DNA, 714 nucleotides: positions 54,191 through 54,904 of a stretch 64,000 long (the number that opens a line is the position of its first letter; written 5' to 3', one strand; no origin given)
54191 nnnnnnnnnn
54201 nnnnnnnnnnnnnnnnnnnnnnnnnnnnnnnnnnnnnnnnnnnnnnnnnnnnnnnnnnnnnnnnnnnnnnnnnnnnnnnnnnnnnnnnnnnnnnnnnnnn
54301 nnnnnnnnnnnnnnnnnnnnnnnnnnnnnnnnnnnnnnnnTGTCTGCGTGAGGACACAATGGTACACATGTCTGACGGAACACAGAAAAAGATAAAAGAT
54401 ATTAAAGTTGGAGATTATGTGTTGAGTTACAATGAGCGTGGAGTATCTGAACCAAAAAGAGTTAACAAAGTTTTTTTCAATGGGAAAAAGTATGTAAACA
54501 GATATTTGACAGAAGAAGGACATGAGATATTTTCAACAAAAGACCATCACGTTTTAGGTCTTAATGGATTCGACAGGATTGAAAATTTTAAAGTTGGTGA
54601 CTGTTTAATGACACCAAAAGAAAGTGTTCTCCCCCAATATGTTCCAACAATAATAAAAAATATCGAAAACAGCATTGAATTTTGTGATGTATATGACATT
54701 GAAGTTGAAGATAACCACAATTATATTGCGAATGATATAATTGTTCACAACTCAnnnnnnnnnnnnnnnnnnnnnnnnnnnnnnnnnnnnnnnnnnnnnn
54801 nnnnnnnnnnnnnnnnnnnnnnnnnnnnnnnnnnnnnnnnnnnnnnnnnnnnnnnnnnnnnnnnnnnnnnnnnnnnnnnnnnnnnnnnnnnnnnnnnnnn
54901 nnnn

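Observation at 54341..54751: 137-aa mini-intein in the DnaE-type polymerase at the conserved RRA|MGKK site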

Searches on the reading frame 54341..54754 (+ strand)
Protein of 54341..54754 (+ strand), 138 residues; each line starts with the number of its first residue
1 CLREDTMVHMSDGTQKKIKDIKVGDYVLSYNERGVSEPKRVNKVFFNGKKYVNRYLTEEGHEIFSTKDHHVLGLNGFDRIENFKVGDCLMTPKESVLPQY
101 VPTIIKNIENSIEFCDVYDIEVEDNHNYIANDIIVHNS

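Call 3: search_protein_families(library=pfam, proteins=[window:54341-54751:+], max_evalue=0.1)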
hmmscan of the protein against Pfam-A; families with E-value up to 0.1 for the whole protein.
window:54341-54751:+ (137 aa): 6 families
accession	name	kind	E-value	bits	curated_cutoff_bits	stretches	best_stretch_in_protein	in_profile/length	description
PF14890.11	Intein_splicing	-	2.1e-14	54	35.8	2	105-137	123-155/155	Intein splicing domain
PF05203.21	Hom_end_hint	-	1.4e-05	25.7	32.1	1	1-31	1-31/228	Hom_end-associated Hint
PF07591.16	PT-HINT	-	3.7e-05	24.4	27.7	1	7-131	1-123/137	Pretoxin HINT domain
PF01079.26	Hint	-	0.00013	22.1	29.7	1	1-41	13-53/213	Hint module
PF14623.11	Vint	-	0.00067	19.9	27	0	1-42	2-38/166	Hint-domain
PF16805.11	Trans_coact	-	0.051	13.9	25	0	108-134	24-50/73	Phage late-transcription coactivator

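Call 4: search_protein_families(library=ncbifam, proteins=[window:54341-54751:+], max_evalue=0.1)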
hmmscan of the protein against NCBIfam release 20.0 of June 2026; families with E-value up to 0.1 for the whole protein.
window:54341-54751:+ (137 aa): 11 families
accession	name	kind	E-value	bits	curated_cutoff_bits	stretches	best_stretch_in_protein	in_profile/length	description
NF005852.0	PRK07773.1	equivalog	4.6e-16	58.3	780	2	1-94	398-495/886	replicative DNA helicase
TIGR01443.1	intein_Cterm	domain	1.2e-08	35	15.6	1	116-137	1-23/24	intein C-terminal splicing region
NF038136.1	rSAM_Rv_intein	exception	1.9e-08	33.7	700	1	1-86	76-163/574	intein-containing Rv2578c family radical SAM protein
TIGR01445.1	intein_Nterm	domain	4e-08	34.1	24.5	1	1-72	1-82/83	intein N-terminal splicing region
NF038162.1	RtcB_rel_intein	exception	4.3e-08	31.6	1150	1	1-94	95-193/961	intein-containing RtcB family protein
NF006207.0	PRK08332.1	equivalog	1.3e-07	29.3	2400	1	35-96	930-992/1684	vitamin B12-dependent ribonucleotide reductase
NF011302.0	PRK14714.1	equivalog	1.9e-05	22.4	1791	1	16-136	972-1099/1350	DNA-directed DNA polymerase II large subunit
NF011418.0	PRK14845.1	equivalog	0.00053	17.9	756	0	105-137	443-474/1049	translation initiation factor IF-2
NF038098.1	GyrA_w_intein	exception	0.00057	17.9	1850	1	1-75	117-197/1232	intein-containing DNA gyrase subunit A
NF007072.0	PRK09519.1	equivalog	0.03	12.7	1024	0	1-93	252-348/790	intein-containing recombinase RecA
NF003158.0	PRK04132.1-3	equivalog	0.036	11.1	1750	0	93-137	1212-1255/1437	replication factor C small subunit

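Call 5: search_solved_structures(query=window:54341-54754:+, max_evalue=1, show_alignments=3)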
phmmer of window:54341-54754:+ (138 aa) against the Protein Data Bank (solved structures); distinct sequences matched with E-value up to 1: 37.
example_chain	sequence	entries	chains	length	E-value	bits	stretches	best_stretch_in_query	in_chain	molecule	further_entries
1mi8_A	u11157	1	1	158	1.5e-10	44.6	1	5-137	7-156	DnaB intein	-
4o1r_A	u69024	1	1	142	1.5e-09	41.3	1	5-137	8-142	Replicative DNA helicase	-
6frg_A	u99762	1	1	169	3.1e-09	40.3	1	5-137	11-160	Replicative DNA helicase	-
6frh_A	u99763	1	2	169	3.1e-09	40.3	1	5-137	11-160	Replicative DNA helicase,Replicative DNA helicase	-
6qaz_A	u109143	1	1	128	4.8e-08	36.4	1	8-137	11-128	cyanophage-like gp41-1 intein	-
6fre_A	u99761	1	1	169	8e-08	35.7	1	5-137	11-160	Replicative DNA helicase,Replicative DNA helicase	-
6riz_A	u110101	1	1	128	1.1e-06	32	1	8-137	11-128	gp41-1 intein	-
7cfv_A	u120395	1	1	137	4.1e-06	30.1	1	62-137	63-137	Spl DnaX mini-intein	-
9hth_A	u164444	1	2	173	8.7e-06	29.1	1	26-137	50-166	DNA-directed DNA polymerase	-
2jmz_A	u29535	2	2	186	8.7e-05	25.8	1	26-131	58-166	Hypothetical protein MJ0781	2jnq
6rpq_A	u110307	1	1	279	0.00012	25.3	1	54-137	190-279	Ubiquitin-like protein SMT3,1108aa long hypothetical cell division control protein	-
3ifj_A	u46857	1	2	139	0.0009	22.6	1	1-137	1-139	Endonuclease PI-MtuI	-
2lwy_A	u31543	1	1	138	0.0018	21.6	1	12-137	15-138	BACTERIAL INTEIN-LIKE DOMAIN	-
6y75_B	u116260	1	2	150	0.0019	21.5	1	116-136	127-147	NAD(P)(+)--arginine ADP-ribosyltransferase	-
3igd_A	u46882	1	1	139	0.002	21.4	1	1-137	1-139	Endonuclease PI-MtuI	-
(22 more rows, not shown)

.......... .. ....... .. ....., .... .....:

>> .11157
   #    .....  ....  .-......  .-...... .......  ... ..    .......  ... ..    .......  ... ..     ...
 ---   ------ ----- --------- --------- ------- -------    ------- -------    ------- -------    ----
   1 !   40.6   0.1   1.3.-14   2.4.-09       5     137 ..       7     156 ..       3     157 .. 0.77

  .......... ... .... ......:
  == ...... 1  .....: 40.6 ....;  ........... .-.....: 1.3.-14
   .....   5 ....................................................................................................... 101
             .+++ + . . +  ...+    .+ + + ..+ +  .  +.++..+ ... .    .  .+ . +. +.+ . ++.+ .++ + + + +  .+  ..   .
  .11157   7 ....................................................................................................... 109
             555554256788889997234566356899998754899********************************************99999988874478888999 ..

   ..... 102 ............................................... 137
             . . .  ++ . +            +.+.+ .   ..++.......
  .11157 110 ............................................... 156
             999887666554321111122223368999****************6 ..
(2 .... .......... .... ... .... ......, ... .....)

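Call 7: search_dna_similar(query=window:54341-54751:+, collection=phages, mode=protein, max_rows=40, max_evalue=0.001)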
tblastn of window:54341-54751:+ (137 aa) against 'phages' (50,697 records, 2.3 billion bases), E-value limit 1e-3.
Records with a match: 13; places in all: 13; records where one place covers at least 80% of the query: 6.
Best place of each record, by identity: <60% 13.
By first word of the organism name: Caulobacter 4; Acinetobacter 2; Planktothrix 2; Vibrio 2; uncultured 2; Campylobacter 1.
By host as written in the record: Acinetobacter baumannii DSM 30007 2; Planktothrix agardhii HAB637 2; - 2; Caulobacter vibrioides CB15 2; Caulobacter crescentus 2; Vibrio vulnificus 1; Vibrio metschnikovii DSM 29715 1; Campylobacter coli 99-2 1.
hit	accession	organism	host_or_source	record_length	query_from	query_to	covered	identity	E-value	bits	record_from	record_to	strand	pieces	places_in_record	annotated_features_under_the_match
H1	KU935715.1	Acinetobacter phage vB_AbaM_ME3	Acinetobacter baumannii DSM 30007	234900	1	137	100%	33.3%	4e-8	56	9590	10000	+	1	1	large terminase subunit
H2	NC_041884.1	Acinetobacter phage vB_AbaM_ME3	Acinetobacter baumannii DSM 30007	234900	1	137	100%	33.3%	4e-8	56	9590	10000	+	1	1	large terminase subunit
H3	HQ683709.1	Planktothrix phage PaV-LD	Planktothrix agardhii HAB637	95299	1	137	100%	30.8%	2e-8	57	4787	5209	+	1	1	replicative DNA helicase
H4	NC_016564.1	Planktothrix phage PaV-LD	Planktothrix agardhii HAB637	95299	1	137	100%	30.8%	2e-8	57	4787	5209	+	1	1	DnaB-like replicative helicase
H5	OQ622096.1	Vibrio phage 13VV501A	Vibrio vulnificus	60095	1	137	100%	27.8%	2e-7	54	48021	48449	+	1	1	P-loop containing nucleoside triphosphate hydrolase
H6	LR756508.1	uncultured phage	metagenomic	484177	1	137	100%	27.8%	5e-4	44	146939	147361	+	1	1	record has no annotation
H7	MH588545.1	Caulobacter phage CcrPW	Caulobacter vibrioides CB15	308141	2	89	64%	35.2%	4e-6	50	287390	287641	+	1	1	putative terminase large subunit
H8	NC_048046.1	Caulobacter phage CcrPW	Caulobacter vibrioides CB15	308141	2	89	64%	35.2%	4e-6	50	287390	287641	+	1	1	terminase large subunit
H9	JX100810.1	Caulobacter phage CcrColossus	Caulobacter crescentus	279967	2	89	64%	35.2%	7e-6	50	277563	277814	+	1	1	intein-containing putative terminase large subunit precursor | putative terminase large subunit | intein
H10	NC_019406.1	Caulobacter phage CcrColossus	Caulobacter crescentus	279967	2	89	64%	35.2%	7e-6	50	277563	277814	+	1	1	terminase large subunit (x2) | intein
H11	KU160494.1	Vibrio phage vB_VmeM-32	Vibrio metschnikovii DSM 29715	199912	1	71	52%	38.9%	6e-5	47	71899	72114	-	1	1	DNA polymerase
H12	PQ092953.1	Campylobacter phage CC_R7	Campylobacter coli 99-2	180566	62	137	55%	35.0%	2e-4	45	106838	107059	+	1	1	DNA polymerase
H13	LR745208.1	uncultured phage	metagenomic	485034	57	137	59%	29.9%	2e-4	45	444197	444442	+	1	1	record has no annotation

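Call 27: find_homologous_proteins(query=window:54341-54751:+, max_evalue=0.001)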
Query window:54341-54751:+: 31 candidates shared short words with the query, none scored E <= 0.001.

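Call 35: search_protein_representatives(protein=window:54341-54751:+)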
Query: 137 residues. Proteins with E-value up to 0.001 (for the whole library): 4315; up to 1e-10: 349; up to 1e-30: 2. The best 150 are listed.
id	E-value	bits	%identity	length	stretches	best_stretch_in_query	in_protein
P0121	3.6e-86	302.4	100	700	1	1-137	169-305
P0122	1.8e-37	144.7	43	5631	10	11-81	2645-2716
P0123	1.9e-30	122.0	35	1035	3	1-137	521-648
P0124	2.2e-27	112.0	38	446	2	1-137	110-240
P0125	2.3e-26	108.7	34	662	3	1-137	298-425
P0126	3.0e-26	108.4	47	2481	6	11-74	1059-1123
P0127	1.5e-25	106.1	36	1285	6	1-69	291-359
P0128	1.7e-25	105.9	35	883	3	1-137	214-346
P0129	4.7e-25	104.5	41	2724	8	15-76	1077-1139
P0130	6.9e-25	103.9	48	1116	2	1-93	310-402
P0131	8.2e-25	103.7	41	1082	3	1-137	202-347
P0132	4.5e-24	101.3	35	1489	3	1-135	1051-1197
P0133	6.6e-24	100.8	35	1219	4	1-72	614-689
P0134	2.0e-23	99.2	37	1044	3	1-74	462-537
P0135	3.9e-23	98.3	37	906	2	1-137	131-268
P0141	1.7e-21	92.9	45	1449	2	1-94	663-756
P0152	2.4e-19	86.0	43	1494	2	1-94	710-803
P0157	4.2e-19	85.2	42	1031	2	1-94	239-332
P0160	6.1e-19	84.7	41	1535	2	1-94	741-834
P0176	5.9e-17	78.3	40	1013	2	1-93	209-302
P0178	6.4e-17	78.2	44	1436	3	1-94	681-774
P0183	1.2e-16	77.3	46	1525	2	1-93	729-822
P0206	1.3e-15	73.9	42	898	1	1-137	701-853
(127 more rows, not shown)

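Call 49: find_encoding_contigs(protein=P0121, flank=6000, max_places=3)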
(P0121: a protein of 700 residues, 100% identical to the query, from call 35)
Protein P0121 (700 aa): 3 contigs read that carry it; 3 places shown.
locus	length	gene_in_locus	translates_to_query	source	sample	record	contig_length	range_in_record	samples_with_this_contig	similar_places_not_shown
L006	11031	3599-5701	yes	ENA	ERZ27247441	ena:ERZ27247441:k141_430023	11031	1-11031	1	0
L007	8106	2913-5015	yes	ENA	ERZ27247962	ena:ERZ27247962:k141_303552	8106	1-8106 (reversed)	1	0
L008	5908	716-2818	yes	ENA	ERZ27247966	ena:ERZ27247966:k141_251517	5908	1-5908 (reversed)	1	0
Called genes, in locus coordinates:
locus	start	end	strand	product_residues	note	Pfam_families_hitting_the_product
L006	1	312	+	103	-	?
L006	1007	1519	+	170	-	PF00265:TK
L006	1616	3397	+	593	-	PF02811:PHP, PF07733:DNA_pol3_alpha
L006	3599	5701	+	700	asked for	PF17657:DNA_pol3_finger, PF14890:Intein_splicing, PF14579:HHH_6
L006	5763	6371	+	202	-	PF05866:RusA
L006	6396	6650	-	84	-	-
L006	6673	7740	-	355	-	PF01510:Amidase_2, PF23577:LysM_RLK (faint), PF01471:PG_binding_1, PF01476:LysM, PF23473:LysM3_LYK4_5 (faint), PF01476:LysM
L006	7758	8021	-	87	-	PF06946:Phage_holin_5_1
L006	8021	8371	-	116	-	-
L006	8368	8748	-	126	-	-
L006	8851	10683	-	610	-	PF24517:CBM96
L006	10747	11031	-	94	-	?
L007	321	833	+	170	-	PF00265:TK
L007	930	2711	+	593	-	PF02811:PHP, PF07733:DNA_pol3_alpha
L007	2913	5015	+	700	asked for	PF17657:DNA_pol3_finger, PF14890:Intein_splicing, PF14579:HHH_6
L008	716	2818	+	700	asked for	PF17657:DNA_pol3_finger, PF14890:Intein_splicing, PF14579:HHH_6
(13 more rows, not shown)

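Call 51: predict_structure(alignment_id=A1)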
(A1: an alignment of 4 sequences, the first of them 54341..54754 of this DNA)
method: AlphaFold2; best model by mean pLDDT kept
length: 138 residues; sequences in the alignment: 4
mean_pLDDT: 92.8   pTM: 0.86
mean pLDDT of the five models: 92.8, 92.4, 91.9, 90.7, 90.3
residues with pLDDT >= 90: 116; 70-90: 16; 50-70: 6; < 50: 0
segments of 3 or more residues with pLDDT < 50: none
pLDDT, mean of each block of 10 residues (from residue 1): 97 96 96 87 97 96 95 94 96 74 96 96 89 90
secondary structure, 60 per line:
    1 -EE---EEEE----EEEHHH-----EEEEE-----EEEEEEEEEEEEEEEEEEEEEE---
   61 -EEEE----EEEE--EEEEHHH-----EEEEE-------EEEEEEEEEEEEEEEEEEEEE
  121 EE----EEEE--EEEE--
elements in order: E7-10 E15-17 E26-30 E36-57 E62-65 E70-73 E76-79 E88-92 E100-122 E127-130 E133-136

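Call 56: fold_search(model_id=the predicted structure, library=pdb)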
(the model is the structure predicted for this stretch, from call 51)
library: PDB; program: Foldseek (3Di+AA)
matches with E <= 10: 398; with E <= 0.001: 66
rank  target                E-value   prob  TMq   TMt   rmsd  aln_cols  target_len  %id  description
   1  6frg                  2.9e-12  1.00  0.91  0.80   2.0       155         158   27  Crystal structure of G-1F mutant of Ssp DnaB Mini-Intein variant M86 (released 2019-01-30)
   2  4o1r                  4.8e-12  1.00  0.92  0.90   1.3       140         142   31  Crystal structure of NpuDnaB intein (released 2014-03-19)
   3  6frh_B                9.2e-12  1.00  0.90  0.83   2.7       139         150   27  Crystal structure of Ssp DnaB Mini-Intein variant M86 (released 2019-01-30)
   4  6frh_A                9.2e-12  1.00  0.90  0.78   2.1       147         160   26  Crystal structure of Ssp DnaB Mini-Intein variant M86 (released 2019-01-30)
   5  6fre                  1.3e-11  1.00  0.91  0.82   1.5       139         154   26  Crystal structure of G-1F/H73A mutant of Ssp DnaB Mini-Intein variant M86 (released 2019-01-30)
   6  1mi8                  1.3e-11  1.00  0.89  0.88   1.9       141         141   28  2.0 Angstrom crystal structure of a DnaB intein from Synechocystis sp. PCC 6803 (released 2003-08-19)
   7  3ifj_A                2.3e-11  1.00  0.90  0.90   1.5       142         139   25  Crystal structure of Mtu recA intein, splicing domain (released 2009-10-06)
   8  2imz_A                4.0e-11  1.00  0.91  0.87   1.6       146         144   24  Crystal structure of Mtu recA intein splicing domain (released 2007-05-01)
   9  5i0a                  4.5e-11  1.00  0.91  0.88   1.4       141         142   23  RecA mini intein in complex with cisplatin (released 2016-09-21)
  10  2in9                  5.8e-11  1.00  0.91  0.90   1.4       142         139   24  crystal structure of Mtu recA intein, splicing domain (released 2007-05-01)
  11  2in0                  8.3e-11  1.00  0.90  0.90   1.6       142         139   24  crystal structure of Mtu recA intein splicing domain (released 2007-05-01)
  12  3igd                  8.7e-11  1.00  0.91  0.90   1.5       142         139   24  Crystal structure of Mtu recA intein, splicing domain (released 2009-10-06)
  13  2in8                  1.6e-10  1.00  0.91  0.90   1.5       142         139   23  crystal structure of Mtu recA intein, splicing domain (released 2007-05-01)
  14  6qaz                  2.5e-10  1.00  0.81  0.87   2.5       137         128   34  Crystal structure of gp41-1 intein (released 2019-11-13)
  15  2imz_B                2.8e-10  1.00  0.90  0.88   1.4       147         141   24  Crystal structure of Mtu recA intein splicing domain (released 2007-05-01)
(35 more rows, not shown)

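Call 62: find_related_loci(query=A1, collection=genome_contigs, flank=3000)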
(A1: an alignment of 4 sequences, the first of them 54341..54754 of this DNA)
Query A1 (138 aa) in genome_contigs; peptide patterns used: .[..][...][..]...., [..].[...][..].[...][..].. (x = any residue, [..] = any of these).
246 stretches matched a pattern; 134 encode a relative of the query (tblastn E <= 1e-3); the best 80 are kept; 80 distinct loci.
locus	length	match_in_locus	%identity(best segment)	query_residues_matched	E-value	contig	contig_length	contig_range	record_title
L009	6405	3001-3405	36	1-137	5e-19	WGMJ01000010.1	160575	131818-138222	MAG: Alphaproteobacteria bacterium isolate RI_185 c_000000169082, whole genome shotgun sequence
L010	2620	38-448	37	1-137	5e-18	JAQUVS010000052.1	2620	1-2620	MAG: Bacilli bacterium isolate STD2_172 NODE_209603_length_2620_cov_5.775371_Sandtown_D2, whole genome shotgun sequence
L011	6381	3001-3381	34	1-137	6e-18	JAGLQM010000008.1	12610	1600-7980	MAG: Thermoplasmata archaeon isolate RS_8_51 ROV157_8.bin.51.fa_8, whole genome shotgun sequence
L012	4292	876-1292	37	1-138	5e-14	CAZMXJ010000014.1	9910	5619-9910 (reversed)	MAG TPA_asm: uncultured Clostridium sp. isolate binchicken_co365_227 genome assembly, contig: NODE_5187_length_9910_cov_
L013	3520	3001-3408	36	1-137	2e-13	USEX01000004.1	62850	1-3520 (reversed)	uncultured Clostridium sp. isolate UMGS1650 genome assembly, contig: NODE_17_length_62850_cov_7.49431, whole genome shot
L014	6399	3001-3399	37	1-137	4e-13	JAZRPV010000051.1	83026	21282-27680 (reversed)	MAG: Bacilli bacterium isolate T1900045371_YK20190061.MAGScoT_cleanbin_000010 SGB_6857_k141_112859, whole genome shotgun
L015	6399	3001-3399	35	1-138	6e-13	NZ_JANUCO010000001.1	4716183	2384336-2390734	Chryseobacterium ginsenosidimutans strain THG 15 Ga0417196_01, whole genome shotgun sequence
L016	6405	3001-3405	30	1-137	2e-12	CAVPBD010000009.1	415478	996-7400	MAG: Candidatus Bathyarchaeota archaeon isolate MFD00032.bin.1.38 genome assembly, contig: contig_6976, whole genome sho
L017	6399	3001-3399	34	1-138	2e-12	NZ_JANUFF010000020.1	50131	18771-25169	Chryseobacterium sp. JUb7 Ga0480634_20, whole genome shotgun sequence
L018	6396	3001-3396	37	1-137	2e-12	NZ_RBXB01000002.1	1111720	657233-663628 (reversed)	Chryseobacterium defluvii strain DSM 14219 Ga0104529_12, whole genome shotgun sequence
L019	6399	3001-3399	35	1-137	3e-12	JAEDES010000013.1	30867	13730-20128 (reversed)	MAG: Bacilli bacterium isolate MAG064 NODE_882_length_30867_cov_10.857913, whole genome shotgun sequence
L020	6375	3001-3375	31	1-137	3e-12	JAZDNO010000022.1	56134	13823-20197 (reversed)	MAG: Methanobacteriota archaeon isolate MEGAHIT-group-0.714 k141_11375324, whole genome shotgun sequence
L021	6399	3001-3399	34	1-138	3e-12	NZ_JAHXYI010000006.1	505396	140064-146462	Chryseobacterium sp. GVT01B NODE_6_length_505396_cov_43.6904, whole genome shotgun sequence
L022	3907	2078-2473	34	1-137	4e-12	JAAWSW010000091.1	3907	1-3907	MAG: Bacilli bacterium isolate ABMPRH_24_1_1 SL341402_scaffold_19697, whole genome shotgun sequence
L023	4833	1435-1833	34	1-138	5e-12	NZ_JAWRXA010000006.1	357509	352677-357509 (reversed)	Chryseobacterium sp. SIMBA_029 NODE_6_length_357509_cov_125.384952, whole genome shotgun sequence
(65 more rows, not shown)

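Call 74: list_cluster_members(proteins=[P0141, P0152, P0160, P0178, P0183, P0130, P0157, P0176, P0206, P0048])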
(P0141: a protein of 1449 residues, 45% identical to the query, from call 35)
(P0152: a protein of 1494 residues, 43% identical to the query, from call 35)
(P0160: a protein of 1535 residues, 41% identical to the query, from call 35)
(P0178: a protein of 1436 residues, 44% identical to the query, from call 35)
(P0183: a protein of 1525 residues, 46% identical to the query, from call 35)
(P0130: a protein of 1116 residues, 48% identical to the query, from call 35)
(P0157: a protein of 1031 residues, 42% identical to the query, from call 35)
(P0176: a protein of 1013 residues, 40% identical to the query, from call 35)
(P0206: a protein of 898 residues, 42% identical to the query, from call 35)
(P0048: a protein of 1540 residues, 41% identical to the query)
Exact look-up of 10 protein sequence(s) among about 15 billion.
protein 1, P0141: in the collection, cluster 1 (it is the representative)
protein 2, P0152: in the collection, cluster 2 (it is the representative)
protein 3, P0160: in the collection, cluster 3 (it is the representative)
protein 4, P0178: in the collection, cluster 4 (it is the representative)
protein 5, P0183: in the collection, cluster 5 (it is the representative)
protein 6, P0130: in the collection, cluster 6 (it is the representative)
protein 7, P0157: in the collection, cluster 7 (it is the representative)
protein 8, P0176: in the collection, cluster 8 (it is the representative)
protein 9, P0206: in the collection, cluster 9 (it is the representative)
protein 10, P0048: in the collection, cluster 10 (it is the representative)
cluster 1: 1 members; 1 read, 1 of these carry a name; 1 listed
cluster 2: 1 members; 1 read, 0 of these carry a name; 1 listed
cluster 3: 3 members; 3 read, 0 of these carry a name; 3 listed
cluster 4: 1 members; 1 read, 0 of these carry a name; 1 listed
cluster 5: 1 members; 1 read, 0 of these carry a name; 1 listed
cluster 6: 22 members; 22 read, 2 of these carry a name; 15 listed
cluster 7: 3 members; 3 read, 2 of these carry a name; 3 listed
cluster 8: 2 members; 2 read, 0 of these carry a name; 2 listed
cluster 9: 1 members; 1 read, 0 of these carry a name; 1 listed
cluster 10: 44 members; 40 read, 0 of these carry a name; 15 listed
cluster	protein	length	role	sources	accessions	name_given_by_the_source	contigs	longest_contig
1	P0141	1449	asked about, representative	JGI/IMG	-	DNA polymerase III alpha subunit/intein/homing endonuclease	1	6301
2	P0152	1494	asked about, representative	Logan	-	-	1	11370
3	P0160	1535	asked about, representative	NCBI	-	-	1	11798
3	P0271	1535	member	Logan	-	-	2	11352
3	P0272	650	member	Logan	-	-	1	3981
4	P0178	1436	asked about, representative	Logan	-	-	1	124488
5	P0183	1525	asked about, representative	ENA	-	-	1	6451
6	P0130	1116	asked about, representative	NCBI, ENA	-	-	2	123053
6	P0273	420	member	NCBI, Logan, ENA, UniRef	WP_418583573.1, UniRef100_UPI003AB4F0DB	PHP domain-containing protein [Holdemanella porci] | PHP domain-containing protein n=1 Tax=Holdemanella porci TaxID=2652276 RepID=UPI003AB4F0DB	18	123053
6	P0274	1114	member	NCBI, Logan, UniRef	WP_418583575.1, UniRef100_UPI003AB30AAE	LAGLIDADG family homing endonuclease [Holdemanella porci] | LAGLIDADG family homing endonuclease n=1 Tax=Holdemanella porci TaxID=2652276 ...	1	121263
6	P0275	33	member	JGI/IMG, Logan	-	-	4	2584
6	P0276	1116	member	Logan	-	-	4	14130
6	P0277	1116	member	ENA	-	-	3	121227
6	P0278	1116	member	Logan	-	-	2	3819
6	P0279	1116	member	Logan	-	-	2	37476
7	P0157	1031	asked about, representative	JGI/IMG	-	intein/homing endonuclease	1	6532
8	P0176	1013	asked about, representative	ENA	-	-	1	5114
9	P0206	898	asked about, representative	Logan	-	-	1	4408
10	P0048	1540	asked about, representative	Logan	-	-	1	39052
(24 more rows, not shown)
